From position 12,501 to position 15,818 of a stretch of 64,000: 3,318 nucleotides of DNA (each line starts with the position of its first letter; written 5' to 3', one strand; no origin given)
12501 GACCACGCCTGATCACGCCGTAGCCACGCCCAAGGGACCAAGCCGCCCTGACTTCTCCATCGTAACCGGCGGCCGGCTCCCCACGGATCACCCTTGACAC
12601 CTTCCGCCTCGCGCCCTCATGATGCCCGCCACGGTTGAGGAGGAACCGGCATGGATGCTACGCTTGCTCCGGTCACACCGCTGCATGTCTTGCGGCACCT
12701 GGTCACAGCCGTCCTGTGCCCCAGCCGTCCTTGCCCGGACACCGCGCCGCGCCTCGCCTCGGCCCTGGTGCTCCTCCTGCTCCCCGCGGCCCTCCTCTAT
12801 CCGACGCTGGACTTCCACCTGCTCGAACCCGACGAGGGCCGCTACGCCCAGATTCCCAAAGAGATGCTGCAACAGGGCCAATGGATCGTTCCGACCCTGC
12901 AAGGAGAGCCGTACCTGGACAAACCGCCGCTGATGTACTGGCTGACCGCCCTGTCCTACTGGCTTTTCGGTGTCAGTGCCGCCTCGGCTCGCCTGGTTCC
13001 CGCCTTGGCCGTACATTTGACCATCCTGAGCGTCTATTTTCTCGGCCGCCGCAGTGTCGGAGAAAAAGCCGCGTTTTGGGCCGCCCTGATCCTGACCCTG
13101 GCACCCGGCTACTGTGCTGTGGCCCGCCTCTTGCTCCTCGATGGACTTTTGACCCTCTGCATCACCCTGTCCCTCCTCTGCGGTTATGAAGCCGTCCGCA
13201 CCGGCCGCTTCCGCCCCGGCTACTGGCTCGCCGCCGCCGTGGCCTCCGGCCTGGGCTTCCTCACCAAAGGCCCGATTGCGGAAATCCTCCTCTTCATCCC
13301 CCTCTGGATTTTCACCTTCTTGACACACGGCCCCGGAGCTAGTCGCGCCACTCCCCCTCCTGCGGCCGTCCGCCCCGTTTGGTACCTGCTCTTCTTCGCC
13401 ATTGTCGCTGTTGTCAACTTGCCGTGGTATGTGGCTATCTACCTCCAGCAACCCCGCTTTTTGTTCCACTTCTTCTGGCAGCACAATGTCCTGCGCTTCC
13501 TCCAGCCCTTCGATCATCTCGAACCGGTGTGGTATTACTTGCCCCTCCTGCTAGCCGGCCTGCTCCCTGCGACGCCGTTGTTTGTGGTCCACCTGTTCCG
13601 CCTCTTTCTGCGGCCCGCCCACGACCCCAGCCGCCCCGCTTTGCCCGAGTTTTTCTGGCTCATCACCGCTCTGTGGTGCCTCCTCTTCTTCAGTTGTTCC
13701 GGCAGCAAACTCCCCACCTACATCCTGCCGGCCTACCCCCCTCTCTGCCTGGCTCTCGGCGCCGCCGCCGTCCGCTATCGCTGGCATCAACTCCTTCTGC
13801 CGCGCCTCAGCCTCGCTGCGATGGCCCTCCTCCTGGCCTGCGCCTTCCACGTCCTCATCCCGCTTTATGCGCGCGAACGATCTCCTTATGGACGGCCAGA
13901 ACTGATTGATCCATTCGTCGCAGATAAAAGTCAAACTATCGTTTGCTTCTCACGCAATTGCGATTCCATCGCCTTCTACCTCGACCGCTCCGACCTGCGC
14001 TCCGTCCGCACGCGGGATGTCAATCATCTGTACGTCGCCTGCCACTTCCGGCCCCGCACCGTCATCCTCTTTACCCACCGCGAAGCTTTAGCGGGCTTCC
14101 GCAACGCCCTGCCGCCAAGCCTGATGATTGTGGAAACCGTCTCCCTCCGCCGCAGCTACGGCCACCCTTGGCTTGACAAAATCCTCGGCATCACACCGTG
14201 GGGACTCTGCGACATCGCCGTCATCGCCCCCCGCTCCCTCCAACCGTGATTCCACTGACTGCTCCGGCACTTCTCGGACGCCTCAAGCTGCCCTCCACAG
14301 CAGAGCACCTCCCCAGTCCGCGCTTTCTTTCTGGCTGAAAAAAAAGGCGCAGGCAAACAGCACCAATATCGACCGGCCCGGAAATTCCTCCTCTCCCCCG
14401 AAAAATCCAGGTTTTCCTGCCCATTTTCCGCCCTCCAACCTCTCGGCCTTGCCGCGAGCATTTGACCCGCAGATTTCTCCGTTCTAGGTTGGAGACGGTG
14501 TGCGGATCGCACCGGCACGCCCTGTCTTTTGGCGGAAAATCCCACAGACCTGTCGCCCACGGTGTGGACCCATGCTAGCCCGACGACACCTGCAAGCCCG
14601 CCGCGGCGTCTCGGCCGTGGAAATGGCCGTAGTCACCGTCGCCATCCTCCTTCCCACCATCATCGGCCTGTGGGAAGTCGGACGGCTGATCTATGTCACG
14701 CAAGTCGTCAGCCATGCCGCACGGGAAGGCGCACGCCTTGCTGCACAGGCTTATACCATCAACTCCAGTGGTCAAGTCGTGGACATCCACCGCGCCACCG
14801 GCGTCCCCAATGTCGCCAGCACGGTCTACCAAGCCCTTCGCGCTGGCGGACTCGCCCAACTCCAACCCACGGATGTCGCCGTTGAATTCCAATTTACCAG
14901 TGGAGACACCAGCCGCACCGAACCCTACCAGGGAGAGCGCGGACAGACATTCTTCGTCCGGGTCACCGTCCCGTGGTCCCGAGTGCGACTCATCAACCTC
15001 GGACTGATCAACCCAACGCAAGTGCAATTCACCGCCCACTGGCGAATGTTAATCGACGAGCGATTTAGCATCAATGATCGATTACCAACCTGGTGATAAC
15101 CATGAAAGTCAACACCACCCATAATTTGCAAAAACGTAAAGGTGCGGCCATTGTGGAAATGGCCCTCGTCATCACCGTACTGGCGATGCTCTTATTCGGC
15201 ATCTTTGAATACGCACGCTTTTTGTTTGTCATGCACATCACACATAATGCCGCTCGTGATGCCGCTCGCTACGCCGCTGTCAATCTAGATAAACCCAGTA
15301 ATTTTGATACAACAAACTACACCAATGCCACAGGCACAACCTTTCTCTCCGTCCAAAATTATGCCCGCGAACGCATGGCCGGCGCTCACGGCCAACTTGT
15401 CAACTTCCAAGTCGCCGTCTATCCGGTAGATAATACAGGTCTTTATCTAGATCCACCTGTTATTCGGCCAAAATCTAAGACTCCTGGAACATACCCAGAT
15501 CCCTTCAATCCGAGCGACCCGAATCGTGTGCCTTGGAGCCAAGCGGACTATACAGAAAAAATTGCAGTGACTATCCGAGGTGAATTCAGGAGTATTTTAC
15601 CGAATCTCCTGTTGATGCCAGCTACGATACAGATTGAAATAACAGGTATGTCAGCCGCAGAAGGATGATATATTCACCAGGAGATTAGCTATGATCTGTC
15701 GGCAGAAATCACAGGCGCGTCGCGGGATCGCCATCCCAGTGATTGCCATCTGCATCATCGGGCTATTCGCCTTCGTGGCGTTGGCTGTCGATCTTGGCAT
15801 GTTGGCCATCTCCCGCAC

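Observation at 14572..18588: Orphan TadE-TadE-TadG(vWA) trio without Tad secretion machinery, with compositional shift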

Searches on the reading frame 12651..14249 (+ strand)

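Call 5: search_protein_families(library=pfam, proteins=[window:12651-14249:+], max_evalue=0.01)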
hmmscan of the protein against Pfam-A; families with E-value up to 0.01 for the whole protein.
window:12651-14249:+ (532 aa): 3 families
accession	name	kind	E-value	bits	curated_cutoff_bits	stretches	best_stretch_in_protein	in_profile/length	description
PF13231.12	PMT_2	-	8e-22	78.6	26.1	1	90-234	1-140/160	Dolichyl-phosphate-mannose-protein mannosyltransferase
PF02366.24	PMT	-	1.6e-19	70.9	22.7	1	55-270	23-241/245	Dolichyl-phosphate-mannose-protein mannosyltransferase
PF03901.23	Glyco_transf_22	-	3.7e-05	23.6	23.8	1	110-407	80-366/414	Alg9-like mannosyltransferase family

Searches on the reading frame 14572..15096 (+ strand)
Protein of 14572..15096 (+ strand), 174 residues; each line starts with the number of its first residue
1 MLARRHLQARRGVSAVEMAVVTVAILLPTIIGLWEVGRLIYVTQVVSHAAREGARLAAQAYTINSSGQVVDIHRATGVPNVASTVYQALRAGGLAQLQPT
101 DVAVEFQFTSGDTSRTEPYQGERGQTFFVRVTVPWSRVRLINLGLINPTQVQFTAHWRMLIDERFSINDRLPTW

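Call 5: search_protein_families(library=pfam, proteins=[window:14572-15096:+], max_evalue=0.01)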
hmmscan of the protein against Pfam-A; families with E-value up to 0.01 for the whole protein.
window:14572-15096:+ (174 aa): 1 family
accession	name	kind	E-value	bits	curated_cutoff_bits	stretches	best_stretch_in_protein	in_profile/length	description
PF07811.17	TadE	-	3.5e-11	43.5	22.9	1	12-55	1-43/43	TadE-like protein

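Call 6: search_protein_families(library=ncbifam, proteins=[window:14572-15096:+], max_evalue=0.01)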
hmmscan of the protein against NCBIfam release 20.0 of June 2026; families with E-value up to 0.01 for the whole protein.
window:14572-15096:+ (174 aa): 1 family
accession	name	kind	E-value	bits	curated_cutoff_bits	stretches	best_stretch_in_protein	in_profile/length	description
NF041390.1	TadE_Rv3655c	subfamily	0.003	18.1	40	1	16-61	1-45/101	TadE family type IV pilus minor pilin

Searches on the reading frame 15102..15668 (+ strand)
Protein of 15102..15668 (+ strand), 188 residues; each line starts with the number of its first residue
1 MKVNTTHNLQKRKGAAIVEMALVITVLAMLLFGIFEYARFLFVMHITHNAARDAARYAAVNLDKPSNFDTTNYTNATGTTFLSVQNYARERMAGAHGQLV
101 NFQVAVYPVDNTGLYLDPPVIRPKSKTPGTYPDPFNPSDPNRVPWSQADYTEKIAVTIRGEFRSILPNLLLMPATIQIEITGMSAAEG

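Call 5: search_protein_families(library=pfam, proteins=[window:15102-15668:+], max_evalue=0.01)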
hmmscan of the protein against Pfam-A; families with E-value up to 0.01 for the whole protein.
window:15102-15668:+ (188 aa): 2 families
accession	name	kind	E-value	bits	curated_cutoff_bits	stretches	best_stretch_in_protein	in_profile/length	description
PF07811.17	TadE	-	1.1e-12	48.3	22.9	1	14-56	1-43/43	TadE-like protein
PF04479.18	RTA1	-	0.0081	16.2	24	1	4-110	93-185/208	RTA1 like protein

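Call 6: search_protein_families(library=ncbifam, proteins=[window:15102-15668:+], max_evalue=0.01)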
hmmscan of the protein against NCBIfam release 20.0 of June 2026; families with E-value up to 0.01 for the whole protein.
window:15102-15668:+ (188 aa): 0 families
